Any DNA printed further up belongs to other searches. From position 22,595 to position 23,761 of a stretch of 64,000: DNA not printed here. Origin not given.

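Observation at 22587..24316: Intact two-gene cassette: a membrane-anchored protein of unknown family plus a Panacea/DUF4065 antitoxin-like protein (candidate undescribed toxin-antitoxin or defence pair)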

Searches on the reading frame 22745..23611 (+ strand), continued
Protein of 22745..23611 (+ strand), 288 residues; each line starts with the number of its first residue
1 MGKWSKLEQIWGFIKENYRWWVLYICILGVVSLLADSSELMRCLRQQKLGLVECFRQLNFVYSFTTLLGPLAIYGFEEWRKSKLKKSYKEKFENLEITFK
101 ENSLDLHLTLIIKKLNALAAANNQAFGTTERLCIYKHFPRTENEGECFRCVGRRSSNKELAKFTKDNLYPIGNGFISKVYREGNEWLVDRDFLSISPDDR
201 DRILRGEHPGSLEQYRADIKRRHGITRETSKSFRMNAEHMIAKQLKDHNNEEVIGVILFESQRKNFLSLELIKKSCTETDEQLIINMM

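Call 49: list_cluster_members(proteins=[P0005, P0006, P0008, P0009, P0010, P0012, P0013, P0014, P0016, P0017])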
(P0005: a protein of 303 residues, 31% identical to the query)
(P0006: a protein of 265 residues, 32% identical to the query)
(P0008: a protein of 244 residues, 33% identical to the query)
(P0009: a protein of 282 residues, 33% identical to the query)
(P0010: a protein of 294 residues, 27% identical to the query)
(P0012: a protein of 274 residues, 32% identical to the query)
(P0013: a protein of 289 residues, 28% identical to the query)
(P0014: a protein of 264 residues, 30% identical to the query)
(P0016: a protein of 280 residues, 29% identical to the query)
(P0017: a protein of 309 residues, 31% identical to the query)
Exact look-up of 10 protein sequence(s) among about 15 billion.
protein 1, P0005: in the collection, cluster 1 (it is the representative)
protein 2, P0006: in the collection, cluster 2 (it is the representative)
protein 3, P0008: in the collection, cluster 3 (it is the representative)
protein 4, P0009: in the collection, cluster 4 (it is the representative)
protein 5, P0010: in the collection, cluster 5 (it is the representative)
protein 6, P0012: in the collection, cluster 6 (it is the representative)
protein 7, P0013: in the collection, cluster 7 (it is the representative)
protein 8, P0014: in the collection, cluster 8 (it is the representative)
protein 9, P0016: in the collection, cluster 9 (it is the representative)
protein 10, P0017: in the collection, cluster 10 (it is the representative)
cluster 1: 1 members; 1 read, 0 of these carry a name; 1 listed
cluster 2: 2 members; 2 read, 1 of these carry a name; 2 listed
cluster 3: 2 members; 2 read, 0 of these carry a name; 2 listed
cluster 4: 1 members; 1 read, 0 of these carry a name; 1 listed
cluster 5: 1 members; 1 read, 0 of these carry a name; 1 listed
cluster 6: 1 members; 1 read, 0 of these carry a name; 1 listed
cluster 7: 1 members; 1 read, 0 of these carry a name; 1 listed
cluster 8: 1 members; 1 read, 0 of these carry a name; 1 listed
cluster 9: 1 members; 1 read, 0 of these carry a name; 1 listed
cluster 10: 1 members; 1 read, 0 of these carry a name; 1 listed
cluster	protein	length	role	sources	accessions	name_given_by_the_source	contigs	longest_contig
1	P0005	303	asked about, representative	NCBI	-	-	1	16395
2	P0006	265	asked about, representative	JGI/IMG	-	hypothetical protein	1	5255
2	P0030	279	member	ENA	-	-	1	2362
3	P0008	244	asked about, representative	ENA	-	-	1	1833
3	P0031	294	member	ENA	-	-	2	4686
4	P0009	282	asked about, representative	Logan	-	-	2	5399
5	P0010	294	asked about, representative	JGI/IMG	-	-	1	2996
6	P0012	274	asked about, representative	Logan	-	-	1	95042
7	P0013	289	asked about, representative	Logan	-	-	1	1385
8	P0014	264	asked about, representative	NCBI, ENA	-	-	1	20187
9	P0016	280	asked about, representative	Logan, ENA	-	-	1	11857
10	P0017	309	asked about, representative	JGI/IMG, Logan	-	-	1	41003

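Call 56: find_encoding_contigs(protein=P0005, flank=6000, max_places=3)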
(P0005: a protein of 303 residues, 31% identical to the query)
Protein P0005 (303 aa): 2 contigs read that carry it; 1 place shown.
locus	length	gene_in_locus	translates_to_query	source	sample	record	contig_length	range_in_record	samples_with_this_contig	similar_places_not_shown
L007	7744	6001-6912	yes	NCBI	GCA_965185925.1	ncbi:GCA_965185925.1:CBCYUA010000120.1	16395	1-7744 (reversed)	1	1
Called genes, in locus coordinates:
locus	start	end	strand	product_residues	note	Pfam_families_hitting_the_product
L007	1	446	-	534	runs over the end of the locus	PF05681:Fumerase, PF05683:Fumerase_C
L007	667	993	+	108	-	PF07345:ATPaseInh_sub_z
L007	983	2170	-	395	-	PF01743:PolyA_pol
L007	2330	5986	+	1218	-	PF02574:S-methyl_trans, PF00809:Pterin_bind, PF02607:B12-binding_2, PF02310:B12-binding, PF02965:Met_synt_B12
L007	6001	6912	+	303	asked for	-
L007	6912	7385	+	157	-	PF13274:SocA_Panacea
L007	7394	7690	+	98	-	-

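Call 57: find_encoding_contigs(protein=P0014, flank=6000, max_places=3)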
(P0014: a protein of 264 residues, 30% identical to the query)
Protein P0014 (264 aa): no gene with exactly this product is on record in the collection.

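Call 59: search_dna_similar(query=P0001, collection=plasmids, mode=protein, max_evalue=0.001, max_rows=20)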
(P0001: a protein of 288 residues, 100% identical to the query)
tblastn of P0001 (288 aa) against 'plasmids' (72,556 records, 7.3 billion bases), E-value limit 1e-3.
No match.

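Call 60: search_dna_similar(query=P0007, collection=plasmids, mode=protein, max_evalue=0.001, max_rows=20)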
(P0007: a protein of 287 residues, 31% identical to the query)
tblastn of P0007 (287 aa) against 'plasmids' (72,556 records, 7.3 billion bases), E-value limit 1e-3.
Records with a match: 1; places in all: 1; records where one place covers at least 80% of the query: 1.
Best place of each record, by identity: <60% 1.
By first word of the organism name: Vibrio 1.
By predicted mobility (MOB-suite, as given by PLSDB): conjugative 1.
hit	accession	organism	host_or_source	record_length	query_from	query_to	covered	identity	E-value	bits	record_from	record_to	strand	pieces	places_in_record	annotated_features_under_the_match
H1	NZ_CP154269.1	Vibrio harveyi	large yellow croaker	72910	38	274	83%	24.0%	6e-7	58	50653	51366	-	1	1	hypothetical protein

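Call 61: get_annotated_region(hit=H1, flank=5000)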
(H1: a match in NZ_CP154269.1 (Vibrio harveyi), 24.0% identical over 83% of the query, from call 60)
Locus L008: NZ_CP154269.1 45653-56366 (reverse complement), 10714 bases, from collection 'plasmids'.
description: Vibrio harveyi strain N8T11 plasmid p.N8T11-B, complete sequence
organism: Vibrio harveyi (NCBI taxid 669)
taxonomy: Bacteria; Pseudomonadota; Gammaproteobacteria; Vibrionales; Vibrionaceae; Vibrio; Vibrio harveyi
host: -; source: large yellow croaker; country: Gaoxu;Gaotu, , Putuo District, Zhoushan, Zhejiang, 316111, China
typing (MOB-suite, as given by PLSDB): conjugative; relaxase MOBF; mating-pair formation MPF_F
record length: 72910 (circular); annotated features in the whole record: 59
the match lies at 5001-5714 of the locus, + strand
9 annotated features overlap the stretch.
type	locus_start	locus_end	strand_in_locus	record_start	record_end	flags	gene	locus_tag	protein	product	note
CDS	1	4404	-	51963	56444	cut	-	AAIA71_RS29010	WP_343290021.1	ATP-binding protein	-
CDS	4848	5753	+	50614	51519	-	-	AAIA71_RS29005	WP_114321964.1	hypothetical protein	-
CDS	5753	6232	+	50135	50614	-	-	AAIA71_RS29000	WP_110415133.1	Panacea domain-containing protein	-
CDS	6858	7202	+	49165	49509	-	-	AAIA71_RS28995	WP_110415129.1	hypothetical protein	-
CDS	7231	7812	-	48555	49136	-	-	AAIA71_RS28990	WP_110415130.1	DUF2913 family protein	-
CDS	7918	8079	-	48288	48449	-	-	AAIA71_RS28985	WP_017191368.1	Hok/Gef family protein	-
CDS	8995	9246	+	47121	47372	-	-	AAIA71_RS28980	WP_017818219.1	hypothetical protein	-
CDS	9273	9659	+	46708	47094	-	-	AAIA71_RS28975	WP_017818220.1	hypothetical protein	-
CDS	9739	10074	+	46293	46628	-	-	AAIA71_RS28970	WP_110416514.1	type I restriction endonuclease subunit M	-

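Call 67: find_homologous_proteins(query=A5, max_evalue=0.001)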
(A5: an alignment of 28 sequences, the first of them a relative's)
Query A5 (28 sequences) (301 aa, profile of the alignment): 41 proteins with E <= 0.001 among 4063 candidates.
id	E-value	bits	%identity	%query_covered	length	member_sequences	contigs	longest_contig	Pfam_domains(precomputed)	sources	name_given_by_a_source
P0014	7.2e-61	224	26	43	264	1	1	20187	-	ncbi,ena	-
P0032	4.4e-57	212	97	100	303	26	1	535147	-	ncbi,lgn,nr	ncbi:hypothetical protein NMT47_000042 [Vibrio cholerae]|nr:hypothetical protein [Vibrio cholerae]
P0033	6.4e-55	205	84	100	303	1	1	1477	-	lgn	-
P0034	2.1e-53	200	87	98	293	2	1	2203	-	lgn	-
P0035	1.4e-51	194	70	100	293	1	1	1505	-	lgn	-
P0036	8.2e-50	188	46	100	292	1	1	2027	-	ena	-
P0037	2.4e-49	186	46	100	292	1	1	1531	-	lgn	-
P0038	5.5e-49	185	44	100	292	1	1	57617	-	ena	-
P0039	3.0e-48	183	70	100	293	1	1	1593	-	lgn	-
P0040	6.9e-48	182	54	100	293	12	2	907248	-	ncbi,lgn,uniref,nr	ncbi:hypothetical protein [Pseudoalteromonas sp. 1_2015MBL_MicDiv]|uniref:hypothetical protein n=1 T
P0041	1.1e-47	181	61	98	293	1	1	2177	-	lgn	-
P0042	1.4e-47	181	54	100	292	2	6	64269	-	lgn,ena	-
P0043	1.8e-47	180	60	100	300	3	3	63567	-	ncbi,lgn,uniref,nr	ncbi:hypothetical protein [Photobacterium aquimaris]|uniref:Uncharacterized protein n=1 Tax=Photobac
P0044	3.4e-47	179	59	100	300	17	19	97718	-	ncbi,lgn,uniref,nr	ncbi:hypothetical protein V9R51_003663 [Vibrio cholerae]|uniref:hypothetical protein n=3 Tax=Vibrio 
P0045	3.5e-47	179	50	100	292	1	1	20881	-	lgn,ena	-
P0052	1.6e-45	174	61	100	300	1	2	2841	PF04977.21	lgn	-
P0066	7.4e-42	162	28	70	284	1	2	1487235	-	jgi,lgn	jgi:hypothetical protein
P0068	2.1e-41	160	28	68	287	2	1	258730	-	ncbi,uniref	ncbi:hypothetical protein [Chryseobacterium sp. IT-36CA2]|uniref:hypothetical protein n=1 Tax=Chryse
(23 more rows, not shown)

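Call 68: find_encoding_contigs(protein=P0043, flank=5000, max_places=6)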
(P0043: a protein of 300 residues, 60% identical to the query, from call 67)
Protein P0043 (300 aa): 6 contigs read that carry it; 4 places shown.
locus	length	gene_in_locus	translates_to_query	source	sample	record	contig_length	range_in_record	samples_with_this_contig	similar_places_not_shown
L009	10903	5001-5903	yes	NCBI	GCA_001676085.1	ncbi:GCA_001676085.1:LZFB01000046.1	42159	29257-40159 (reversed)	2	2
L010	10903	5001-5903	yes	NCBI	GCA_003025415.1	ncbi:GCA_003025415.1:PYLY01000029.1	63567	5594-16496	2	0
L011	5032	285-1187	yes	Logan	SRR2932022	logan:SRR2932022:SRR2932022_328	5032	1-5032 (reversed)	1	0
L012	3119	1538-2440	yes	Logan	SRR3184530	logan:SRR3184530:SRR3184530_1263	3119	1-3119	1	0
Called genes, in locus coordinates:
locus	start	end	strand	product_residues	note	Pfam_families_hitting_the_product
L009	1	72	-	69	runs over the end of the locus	-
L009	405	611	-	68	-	PF00313:CSD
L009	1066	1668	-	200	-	PF06527:TniQ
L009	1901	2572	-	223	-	-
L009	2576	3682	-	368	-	PF26110:GAPS4b_N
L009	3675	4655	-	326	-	PF26115:PDDEXK_GAPS4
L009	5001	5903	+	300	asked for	-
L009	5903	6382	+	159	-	PF13274:SocA_Panacea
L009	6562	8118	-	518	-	PF06527:TniQ, PF15978:TnsD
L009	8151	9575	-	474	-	PF05621:TniB, PF13401:AAA_22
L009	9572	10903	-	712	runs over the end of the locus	PF27135:HTH_TnsB, PF09299:Mu-transpos_C (faint)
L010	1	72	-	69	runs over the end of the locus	-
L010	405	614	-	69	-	PF00313:CSD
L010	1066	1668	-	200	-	PF06527:TniQ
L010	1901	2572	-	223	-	-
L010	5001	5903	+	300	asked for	-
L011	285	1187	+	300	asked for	-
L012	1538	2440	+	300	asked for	-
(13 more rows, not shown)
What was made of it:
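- A P. aquimaris protein is in my family (calls 67, 68).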

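Call 72: search_protein_families(library=pfam, alignment_id=A6, max_evalue=0.1)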
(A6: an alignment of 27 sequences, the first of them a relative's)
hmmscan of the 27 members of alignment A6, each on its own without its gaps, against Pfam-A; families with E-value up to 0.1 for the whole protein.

A. member 1, P0001 (288 aa): 1 family
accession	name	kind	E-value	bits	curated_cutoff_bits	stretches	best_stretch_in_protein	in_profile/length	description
PF19451.5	DUF5989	-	0.021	15.3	27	1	7-39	4-40/49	Family of unknown function (DUF5989)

B. families by the number of members that match (of 27 scanned): 38 families (the first 25 are shown)
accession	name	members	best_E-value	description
PF04977.20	DivIC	6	1.6e-05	Septum formation initiator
PF02183.23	HALZ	2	0.00087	Homeobox associated leucine zipper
PF06005.17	ZapB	2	0.0086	Cell division protein ZapB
PF03235.19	GmrSD_N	2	0.022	GmrSD restriction endonuclease, N-terminal domain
PF04999.18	FtsL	2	0.035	Cell division protein FtsL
PF12329.13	TMF_DNA_bd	2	0.067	TATA element modulatory factor 1 DNA binding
PF07558.16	Shugoshin_N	1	0.0044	Shugoshin N-terminal coiled-coil region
PF01757.29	Acyl_transf_3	1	0.0046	Acyltransferase domain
PF04849.18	HAP1_N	1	0.0063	HAP1 N-terminal conserved region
PF10244.14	MRP-L51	1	0.01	Mitochondrial ribosomal subunit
PF23991.1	DUF7310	1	0.017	Coiled-coil region of unknown function (DUF7310)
PF12304.13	BCLP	1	0.017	Beta-casein like protein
PF13858.11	DUF4199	1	0.019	Protein of unknown function (DUF4199)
PF19451.5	DUF5989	1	0.021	Family of unknown function (DUF5989)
PF19558.4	DUF6080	1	0.022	Family of unknown function (DUF6080)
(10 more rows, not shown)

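Call 73: search_protein_families(library=ncbifam, proteins=[window:22745-23611:+, L008:4848-5750:+, P0068], max_evalue=0.1)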
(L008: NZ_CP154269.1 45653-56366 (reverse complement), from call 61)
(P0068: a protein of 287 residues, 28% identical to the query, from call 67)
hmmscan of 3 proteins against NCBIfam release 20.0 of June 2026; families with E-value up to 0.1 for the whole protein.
window:22745-23611:+ (288 aa): 0 families

L008:4848-5750:+ (301 aa): 0 families

P0068 (287 aa): 1 family
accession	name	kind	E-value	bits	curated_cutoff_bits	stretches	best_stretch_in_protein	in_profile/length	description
NF033634.1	SLATT_1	domain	0.037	14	41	1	23-73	27-77/132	SLATT domain-containing protein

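Call 81: search_protein_families(library=pfam, proteins=[P0043, P0052, P0032, P0044, P0068, P0066, L008:4848-5750:+], max_evalue=0.1)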
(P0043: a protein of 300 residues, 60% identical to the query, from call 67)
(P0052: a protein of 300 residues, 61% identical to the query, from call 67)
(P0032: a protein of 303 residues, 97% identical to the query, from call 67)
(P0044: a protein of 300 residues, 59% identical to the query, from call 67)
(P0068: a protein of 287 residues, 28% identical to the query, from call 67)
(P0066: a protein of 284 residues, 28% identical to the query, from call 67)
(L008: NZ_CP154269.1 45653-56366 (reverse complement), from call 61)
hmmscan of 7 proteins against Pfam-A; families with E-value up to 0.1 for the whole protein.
P0043 (300 aa): 5 families
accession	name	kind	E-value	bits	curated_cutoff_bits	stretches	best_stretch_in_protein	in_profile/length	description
PF04977.20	DivIC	-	0.00064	19.9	28.9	1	72-117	1-46/80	Septum formation initiator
PF02183.23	HALZ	-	0.00087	19.8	28.1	1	92-116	9-33/43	Homeobox associated leucine zipper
PF06005.17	ZapB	-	0.0086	17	31.5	1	96-119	19-42/71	Cell division protein ZapB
PF03235.19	GmrSD_N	-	0.033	14.7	33.2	1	178-265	95-190/199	GmrSD restriction endonuclease, N-terminal domain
PF14484.11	FISNA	-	0.061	14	28.1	0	97-129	39-71/72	Fish-specific NACHT associated domain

P0052 (300 aa): 4 families
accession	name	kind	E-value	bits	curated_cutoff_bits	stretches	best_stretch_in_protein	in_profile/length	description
PF04977.20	DivIC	-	1.6e-05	25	28.9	1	73-117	2-46/80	Septum formation initiator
PF02183.23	HALZ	-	0.029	15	28.1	1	92-116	9-33/43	Homeobox associated leucine zipper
PF09605.15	Trep_Strep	-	0.046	14.2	28.7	1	11-95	100-181/185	Hypothetical bacterial integral membrane protein (Trep_Strep)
PF06005.17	ZapB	-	0.057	14.3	31.5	1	92-118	22-48/71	Cell division protein ZapB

P0032 (303 aa): 1 family
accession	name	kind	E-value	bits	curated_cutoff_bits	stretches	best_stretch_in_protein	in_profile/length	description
PF23404.1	FAZ1_C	-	0.039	14.5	27.6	1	103-119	3-19/35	FAZ1, C-terminal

P0044 (300 aa): 5 families
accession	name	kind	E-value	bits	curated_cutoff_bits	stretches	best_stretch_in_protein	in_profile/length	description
PF04977.20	DivIC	-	0.00027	21.1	28.9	1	72-117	1-46/80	Septum formation initiator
PF13858.11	DUF4199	-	0.019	15.9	32.3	1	53-117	51-117/165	Protein of unknown function (DUF4199)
PF03235.19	GmrSD_N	-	0.022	15.3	33.2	0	166-265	86-190/199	GmrSD restriction endonuclease, N-terminal domain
PF04999.18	FtsL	-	0.035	14.6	22.9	1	57-115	5-62/97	Cell division protein FtsL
PF10883.13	DUF2681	-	0.087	13.6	28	0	72-117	6-48/90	Protein of unknown function (DUF2681)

P0068 (287 aa): 2 families
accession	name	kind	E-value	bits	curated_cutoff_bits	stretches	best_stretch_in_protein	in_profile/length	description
PF01757.29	Acyl_transf_3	-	0.0046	16.5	31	1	14-82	178-234/326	Acyltransferase domain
PF12304.13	BCLP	-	0.017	15.2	29.4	1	26-69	45-88/184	Beta-casein like protein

P0066 (284 aa): 5 families
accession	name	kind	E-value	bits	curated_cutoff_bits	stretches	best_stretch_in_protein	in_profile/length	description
PF04977.20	DivIC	-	0.0014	18.8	28.9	1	62-101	15-55/80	Septum formation initiator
PF04849.18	HAP1_N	-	0.0063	16.2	33.9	1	69-111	168-210/307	HAP1 N-terminal conserved region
PF12329.13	TMF_DNA_bd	-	0.067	13.6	35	0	69-105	32-68/74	TATA element modulatory factor 1 DNA binding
PF10482.14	CtIP_N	-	0.073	13.4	27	0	70-100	35-65/120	Tumour-suppressor protein CtIP N-terminal domain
PF11690.13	DUF3287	-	0.088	13.1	27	0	71-107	56-92/121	Protein of unknown function (DUF3287)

L008:4848-5750:+ (301 aa): 1 family
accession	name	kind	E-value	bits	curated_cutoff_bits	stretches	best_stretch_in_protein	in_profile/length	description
PF10741.14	T2SSM_b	-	0.048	14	21.7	1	262-293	47-78/111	Type II secretion system (T2SS), protein M subtype b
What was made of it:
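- On toxFtsL / PanT T13 / NetFlax D9: Six of 27 relatives hit DivIC at 19-25 bits, below the 28.9 cut-off (calls 72, 81).
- Six of 27 relatives give sub-threshold DivIC/FtsL hits on TM2 plus the coiled coil (calls 72, 81). The DivIC/FtsL hits are all below Pfam cut-offs (call 81).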

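Call 92: search_dna_similar(query=P0043, collection=phages, mode=protein, max_evalue=0.001)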
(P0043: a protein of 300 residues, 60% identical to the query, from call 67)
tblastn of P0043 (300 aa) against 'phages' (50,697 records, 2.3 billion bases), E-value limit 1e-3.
No match.
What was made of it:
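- On Class III (T4 T-type) holins: No tblastn hit in phage genomes (call 92).
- No homologue in 50,697 phage genomes (call 92), and no endolysin or phage context.
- Tried and rejected: Phage genomes: no homologue found (call 92).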

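Call 93: search_dna_similar(query=P0043, collection=plasmids, mode=protein, max_evalue=0.001)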
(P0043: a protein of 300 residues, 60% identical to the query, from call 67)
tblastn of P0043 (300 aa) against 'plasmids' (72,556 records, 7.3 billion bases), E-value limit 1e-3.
Records with a match: 1; places in all: 1; records where one place covers at least 80% of the query: 1.
Best place of each record, by identity: <60% 1.
By first word of the organism name: Vibrio 1.
By predicted mobility (MOB-suite, as given by PLSDB): conjugative 1.
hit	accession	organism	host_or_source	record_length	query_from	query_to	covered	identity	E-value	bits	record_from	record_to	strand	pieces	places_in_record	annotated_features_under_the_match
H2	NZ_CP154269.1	Vibrio harveyi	large yellow croaker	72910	1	300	100%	59.5%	3e-115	372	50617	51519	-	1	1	hypothetical protein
